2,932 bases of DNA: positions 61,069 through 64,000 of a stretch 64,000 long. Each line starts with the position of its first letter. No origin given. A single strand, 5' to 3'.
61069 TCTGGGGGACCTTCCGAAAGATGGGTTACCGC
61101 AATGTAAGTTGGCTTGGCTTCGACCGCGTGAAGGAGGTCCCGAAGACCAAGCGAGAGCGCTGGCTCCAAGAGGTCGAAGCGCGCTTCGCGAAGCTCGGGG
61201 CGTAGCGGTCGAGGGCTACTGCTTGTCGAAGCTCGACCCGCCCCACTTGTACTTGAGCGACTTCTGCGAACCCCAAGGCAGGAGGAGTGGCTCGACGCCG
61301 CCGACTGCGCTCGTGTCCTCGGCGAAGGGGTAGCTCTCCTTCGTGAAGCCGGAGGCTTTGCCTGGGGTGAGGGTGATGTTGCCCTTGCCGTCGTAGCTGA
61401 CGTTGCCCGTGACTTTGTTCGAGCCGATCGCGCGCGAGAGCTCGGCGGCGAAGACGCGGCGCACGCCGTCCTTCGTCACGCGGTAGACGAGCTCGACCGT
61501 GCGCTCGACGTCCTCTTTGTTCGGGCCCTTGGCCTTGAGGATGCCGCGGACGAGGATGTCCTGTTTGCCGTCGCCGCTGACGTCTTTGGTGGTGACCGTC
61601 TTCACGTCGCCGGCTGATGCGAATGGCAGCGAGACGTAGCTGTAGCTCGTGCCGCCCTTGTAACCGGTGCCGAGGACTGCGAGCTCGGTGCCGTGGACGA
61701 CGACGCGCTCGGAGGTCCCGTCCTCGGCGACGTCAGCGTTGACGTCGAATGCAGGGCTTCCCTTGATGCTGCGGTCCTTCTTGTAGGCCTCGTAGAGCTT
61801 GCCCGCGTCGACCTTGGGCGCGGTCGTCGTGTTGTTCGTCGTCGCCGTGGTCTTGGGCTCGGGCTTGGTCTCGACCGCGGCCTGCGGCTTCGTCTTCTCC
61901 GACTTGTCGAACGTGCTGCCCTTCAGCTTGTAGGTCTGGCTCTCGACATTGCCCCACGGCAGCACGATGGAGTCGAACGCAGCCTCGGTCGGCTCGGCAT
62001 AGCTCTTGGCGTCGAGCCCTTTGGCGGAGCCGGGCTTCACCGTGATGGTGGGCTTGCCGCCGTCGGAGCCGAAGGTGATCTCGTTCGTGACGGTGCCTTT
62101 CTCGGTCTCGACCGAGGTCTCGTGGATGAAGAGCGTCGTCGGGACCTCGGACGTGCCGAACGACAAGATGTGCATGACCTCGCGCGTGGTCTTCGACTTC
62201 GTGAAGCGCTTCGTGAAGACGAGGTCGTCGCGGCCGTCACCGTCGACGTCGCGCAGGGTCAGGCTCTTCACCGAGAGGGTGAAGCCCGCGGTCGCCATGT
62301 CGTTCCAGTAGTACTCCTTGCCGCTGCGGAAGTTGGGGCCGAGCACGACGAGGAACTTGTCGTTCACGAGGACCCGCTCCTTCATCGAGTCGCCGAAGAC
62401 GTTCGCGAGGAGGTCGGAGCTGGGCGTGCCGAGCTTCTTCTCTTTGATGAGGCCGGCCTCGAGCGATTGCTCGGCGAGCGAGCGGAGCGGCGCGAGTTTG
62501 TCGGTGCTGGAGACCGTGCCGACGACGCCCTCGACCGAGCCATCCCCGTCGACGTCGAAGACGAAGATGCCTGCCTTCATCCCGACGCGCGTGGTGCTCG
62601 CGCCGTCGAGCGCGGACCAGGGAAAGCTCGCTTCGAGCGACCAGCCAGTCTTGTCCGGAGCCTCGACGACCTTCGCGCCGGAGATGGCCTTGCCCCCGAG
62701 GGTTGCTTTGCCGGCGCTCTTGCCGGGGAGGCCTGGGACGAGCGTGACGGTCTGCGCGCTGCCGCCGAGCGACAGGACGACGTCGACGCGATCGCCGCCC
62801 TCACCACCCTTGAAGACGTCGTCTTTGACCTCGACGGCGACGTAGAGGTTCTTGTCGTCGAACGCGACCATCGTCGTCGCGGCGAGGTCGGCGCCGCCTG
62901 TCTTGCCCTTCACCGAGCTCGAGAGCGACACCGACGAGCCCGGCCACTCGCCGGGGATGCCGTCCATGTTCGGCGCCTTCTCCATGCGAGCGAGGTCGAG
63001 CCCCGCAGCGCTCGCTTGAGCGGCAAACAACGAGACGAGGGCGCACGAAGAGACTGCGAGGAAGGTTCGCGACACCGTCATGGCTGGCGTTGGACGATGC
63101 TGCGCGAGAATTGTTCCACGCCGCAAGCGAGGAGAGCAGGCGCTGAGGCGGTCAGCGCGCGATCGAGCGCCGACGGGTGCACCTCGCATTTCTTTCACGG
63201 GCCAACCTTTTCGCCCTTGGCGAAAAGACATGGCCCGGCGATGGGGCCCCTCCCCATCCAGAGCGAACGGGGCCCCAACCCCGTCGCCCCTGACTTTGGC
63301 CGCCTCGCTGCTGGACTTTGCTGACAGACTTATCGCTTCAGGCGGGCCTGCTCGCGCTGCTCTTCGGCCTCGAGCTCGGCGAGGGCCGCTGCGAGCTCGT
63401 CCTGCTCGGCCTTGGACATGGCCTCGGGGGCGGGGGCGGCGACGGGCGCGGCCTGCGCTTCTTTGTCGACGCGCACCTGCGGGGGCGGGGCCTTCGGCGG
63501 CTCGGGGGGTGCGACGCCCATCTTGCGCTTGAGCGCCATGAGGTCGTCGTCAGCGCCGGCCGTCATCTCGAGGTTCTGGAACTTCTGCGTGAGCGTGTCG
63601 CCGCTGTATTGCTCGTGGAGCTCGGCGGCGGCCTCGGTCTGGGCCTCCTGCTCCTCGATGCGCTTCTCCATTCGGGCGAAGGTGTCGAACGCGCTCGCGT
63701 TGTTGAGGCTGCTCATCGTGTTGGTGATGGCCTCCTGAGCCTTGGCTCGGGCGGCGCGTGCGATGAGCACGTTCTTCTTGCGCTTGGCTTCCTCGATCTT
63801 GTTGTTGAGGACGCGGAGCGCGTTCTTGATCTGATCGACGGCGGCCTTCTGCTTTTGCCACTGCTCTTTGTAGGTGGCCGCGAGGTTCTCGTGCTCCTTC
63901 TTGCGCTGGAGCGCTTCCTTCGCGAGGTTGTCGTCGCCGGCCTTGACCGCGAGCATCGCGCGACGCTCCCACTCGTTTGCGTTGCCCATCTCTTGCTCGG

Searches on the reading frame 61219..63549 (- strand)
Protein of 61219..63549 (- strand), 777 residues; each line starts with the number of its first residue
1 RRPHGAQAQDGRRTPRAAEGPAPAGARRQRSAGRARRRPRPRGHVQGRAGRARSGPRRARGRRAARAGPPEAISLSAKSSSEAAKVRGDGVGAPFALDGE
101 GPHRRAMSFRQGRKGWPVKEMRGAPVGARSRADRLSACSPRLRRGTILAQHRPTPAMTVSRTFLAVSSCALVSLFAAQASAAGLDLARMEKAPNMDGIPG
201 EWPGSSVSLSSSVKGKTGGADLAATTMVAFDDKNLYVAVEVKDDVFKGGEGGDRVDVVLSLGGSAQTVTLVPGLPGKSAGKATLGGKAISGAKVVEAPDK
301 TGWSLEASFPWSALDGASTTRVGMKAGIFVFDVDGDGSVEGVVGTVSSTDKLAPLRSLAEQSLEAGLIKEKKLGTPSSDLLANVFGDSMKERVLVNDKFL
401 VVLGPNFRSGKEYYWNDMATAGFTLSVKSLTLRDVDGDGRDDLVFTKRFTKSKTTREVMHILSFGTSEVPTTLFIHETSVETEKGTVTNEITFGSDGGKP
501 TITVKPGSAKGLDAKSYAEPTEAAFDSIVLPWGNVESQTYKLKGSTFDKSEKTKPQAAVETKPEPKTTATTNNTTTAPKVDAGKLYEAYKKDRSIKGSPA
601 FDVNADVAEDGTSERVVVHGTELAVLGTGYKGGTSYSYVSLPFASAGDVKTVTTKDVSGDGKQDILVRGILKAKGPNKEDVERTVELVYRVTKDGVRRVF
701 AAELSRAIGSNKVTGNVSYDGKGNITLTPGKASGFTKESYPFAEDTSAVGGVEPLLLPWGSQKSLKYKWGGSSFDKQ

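Call 49: search_protein_families(library=pfam, proteins=[window:61219-63549:-], max_evalue=0.001)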
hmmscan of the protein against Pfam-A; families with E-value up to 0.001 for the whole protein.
window:61219-63549:- (777 aa): 3 families
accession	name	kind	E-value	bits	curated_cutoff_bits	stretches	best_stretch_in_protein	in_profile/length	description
PF06452.16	CBM9_1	-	1.6e-07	31.8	23.4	1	202-247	9-56/185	Carbohydrate family 9 binding domain-like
PF13517.12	FG-GAP_3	-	1.2e-06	29.4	26.9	0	629-667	23-61/61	FG-GAP-like repeat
PF01839.29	FG-GAP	-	9e-06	25.9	22.1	0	429-444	4-19/37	FG-GAP repeat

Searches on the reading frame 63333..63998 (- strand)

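Call 49: search_protein_families(library=pfam, proteins=[window:63333-63998:-], max_evalue=0.001)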
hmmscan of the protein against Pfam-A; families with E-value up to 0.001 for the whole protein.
window:63333-63998:- (222 aa): 1 family
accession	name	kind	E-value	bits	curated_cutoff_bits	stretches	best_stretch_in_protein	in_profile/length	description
PF04012.17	PspA_IM30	-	2.7e-31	109.3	33.9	1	3-158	63-216/220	PspA/IM30 family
